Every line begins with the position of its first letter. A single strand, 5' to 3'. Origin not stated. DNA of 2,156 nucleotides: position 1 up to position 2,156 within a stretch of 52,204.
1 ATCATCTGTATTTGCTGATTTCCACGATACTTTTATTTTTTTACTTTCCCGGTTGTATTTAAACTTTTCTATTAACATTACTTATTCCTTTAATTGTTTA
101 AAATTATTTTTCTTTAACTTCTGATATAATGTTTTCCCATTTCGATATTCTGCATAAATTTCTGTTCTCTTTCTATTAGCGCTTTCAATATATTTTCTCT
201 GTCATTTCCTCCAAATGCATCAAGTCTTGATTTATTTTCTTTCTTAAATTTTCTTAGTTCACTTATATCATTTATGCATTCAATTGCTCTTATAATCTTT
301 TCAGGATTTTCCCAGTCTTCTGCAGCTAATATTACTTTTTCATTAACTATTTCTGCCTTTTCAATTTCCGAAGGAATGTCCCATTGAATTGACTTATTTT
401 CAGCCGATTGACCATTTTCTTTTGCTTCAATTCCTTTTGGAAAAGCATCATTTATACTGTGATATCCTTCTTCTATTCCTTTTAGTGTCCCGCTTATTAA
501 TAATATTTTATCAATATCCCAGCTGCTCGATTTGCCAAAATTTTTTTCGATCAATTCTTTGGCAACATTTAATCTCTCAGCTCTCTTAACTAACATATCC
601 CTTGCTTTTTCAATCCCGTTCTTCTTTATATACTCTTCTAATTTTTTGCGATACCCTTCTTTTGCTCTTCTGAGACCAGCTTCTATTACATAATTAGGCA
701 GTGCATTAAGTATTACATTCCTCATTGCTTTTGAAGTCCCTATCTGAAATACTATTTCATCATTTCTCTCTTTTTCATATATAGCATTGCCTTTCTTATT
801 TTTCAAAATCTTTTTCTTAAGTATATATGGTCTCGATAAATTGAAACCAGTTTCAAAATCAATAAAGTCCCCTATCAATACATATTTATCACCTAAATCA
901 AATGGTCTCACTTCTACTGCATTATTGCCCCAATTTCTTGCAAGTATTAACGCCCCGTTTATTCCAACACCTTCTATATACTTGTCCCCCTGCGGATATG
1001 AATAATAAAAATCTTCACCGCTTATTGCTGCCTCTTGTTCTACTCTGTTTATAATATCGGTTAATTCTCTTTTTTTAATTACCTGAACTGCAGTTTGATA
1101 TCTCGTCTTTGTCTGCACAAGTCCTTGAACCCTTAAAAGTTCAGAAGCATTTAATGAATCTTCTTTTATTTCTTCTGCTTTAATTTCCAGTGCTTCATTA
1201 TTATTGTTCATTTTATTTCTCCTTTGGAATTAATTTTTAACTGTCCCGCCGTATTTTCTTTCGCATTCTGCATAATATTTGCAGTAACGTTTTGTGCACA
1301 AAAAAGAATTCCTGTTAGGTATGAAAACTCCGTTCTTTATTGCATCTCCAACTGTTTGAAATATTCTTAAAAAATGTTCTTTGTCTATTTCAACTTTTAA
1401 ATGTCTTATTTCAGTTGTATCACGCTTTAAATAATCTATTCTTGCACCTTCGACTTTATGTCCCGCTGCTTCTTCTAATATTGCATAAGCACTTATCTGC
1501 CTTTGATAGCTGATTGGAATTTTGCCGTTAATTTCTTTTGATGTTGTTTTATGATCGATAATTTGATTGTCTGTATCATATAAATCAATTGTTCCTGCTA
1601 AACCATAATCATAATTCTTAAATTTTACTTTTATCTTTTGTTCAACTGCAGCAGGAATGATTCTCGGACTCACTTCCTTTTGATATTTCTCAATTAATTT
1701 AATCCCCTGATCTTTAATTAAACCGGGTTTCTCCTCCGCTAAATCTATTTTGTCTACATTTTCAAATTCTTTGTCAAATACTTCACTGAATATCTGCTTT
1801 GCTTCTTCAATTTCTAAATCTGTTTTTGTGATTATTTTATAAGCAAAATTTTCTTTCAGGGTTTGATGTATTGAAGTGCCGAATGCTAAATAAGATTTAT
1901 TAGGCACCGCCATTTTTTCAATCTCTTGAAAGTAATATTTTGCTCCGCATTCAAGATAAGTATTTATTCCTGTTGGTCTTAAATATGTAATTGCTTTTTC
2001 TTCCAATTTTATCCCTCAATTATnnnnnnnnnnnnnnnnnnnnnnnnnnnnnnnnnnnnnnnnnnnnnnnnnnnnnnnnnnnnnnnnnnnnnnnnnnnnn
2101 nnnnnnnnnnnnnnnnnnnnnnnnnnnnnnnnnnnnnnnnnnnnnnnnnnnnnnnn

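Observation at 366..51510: Dispersed GC-rich palindromic mini-element, stop-free in all six frames, sitting in frame inside unrelated phage genes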

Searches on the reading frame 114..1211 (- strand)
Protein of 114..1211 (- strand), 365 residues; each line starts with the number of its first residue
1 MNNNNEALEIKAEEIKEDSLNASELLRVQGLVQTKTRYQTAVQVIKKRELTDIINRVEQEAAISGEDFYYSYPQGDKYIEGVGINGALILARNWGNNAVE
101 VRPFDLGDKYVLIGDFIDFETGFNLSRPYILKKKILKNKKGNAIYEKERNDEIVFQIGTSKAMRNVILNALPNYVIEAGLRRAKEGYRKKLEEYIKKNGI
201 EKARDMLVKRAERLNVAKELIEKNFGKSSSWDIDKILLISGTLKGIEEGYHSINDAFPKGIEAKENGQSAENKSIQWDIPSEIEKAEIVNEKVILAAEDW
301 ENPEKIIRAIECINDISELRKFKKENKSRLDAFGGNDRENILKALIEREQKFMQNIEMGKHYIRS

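Call 13: search_protein_families(library=phrogs, proteins=[window:114-1211:-], max_evalue=0.001)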
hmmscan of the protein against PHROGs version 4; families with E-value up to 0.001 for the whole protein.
window:114-1211:- (365 aa): 1 family
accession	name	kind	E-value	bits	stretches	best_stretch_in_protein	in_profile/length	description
phrog_3657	-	unknown function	6.5e-26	92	1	24-274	24-270/289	-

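Call 23: find_related_loci(query=window:114-1211:-, collection=viral_contigs, flank=10000)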
Query window:114-1211:- (365 aa) in viral_contigs; peptide patterns used: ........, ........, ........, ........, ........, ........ (x = any residue, [..] = any of these).
21 stretches matched a pattern; 1 encode a relative of the query (tblastn E <= 1e-3); 1 distinct loci.
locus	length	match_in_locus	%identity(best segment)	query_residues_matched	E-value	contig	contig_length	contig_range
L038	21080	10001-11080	82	2-354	0e+0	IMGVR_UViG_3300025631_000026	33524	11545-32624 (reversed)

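Call 40: search_protein_families(library=pfam, proteins=[window:114-1211:-], max_evalue=0.01)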
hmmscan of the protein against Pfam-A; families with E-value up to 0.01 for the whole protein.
window:114-1211:- (365 aa): 1 family
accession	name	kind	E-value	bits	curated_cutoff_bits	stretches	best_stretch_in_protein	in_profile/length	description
PF04108.17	ATG17_like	-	0.0012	18.9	43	1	167-276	82-164/355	Autophagy protein ATG17-like domain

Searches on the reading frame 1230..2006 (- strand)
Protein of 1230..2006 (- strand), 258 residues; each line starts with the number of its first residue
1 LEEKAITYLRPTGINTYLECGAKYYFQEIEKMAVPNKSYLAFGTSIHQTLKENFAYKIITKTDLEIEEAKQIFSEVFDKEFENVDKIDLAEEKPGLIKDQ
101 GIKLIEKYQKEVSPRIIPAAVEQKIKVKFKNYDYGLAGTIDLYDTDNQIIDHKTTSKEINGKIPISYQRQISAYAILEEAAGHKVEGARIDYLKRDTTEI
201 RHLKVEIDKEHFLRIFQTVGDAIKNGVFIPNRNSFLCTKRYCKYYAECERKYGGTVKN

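Call 14: search_protein_families(library=phrogs, proteins=[window:1230-2006:-], max_evalue=0.001)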
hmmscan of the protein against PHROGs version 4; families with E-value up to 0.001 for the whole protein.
window:1230-2006:- (258 aa): 4 families
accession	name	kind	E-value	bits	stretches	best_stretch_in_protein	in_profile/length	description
phrog_1218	-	DNA, RNA and nucleotide metabolism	1.3e-15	58.5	1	7-197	8-210/364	exonuclease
phrog_69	-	DNA, RNA and nucleotide metabolism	3.8e-15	56.9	1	3-249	84-324/501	exonuclease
phrog_1674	-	DNA, RNA and nucleotide metabolism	8.3e-08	32.7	1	104-205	106-207/276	exonuclease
phrog_298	-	DNA, RNA and nucleotide metabolism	2.3e-05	24.9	1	133-205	163-239/293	exonuclease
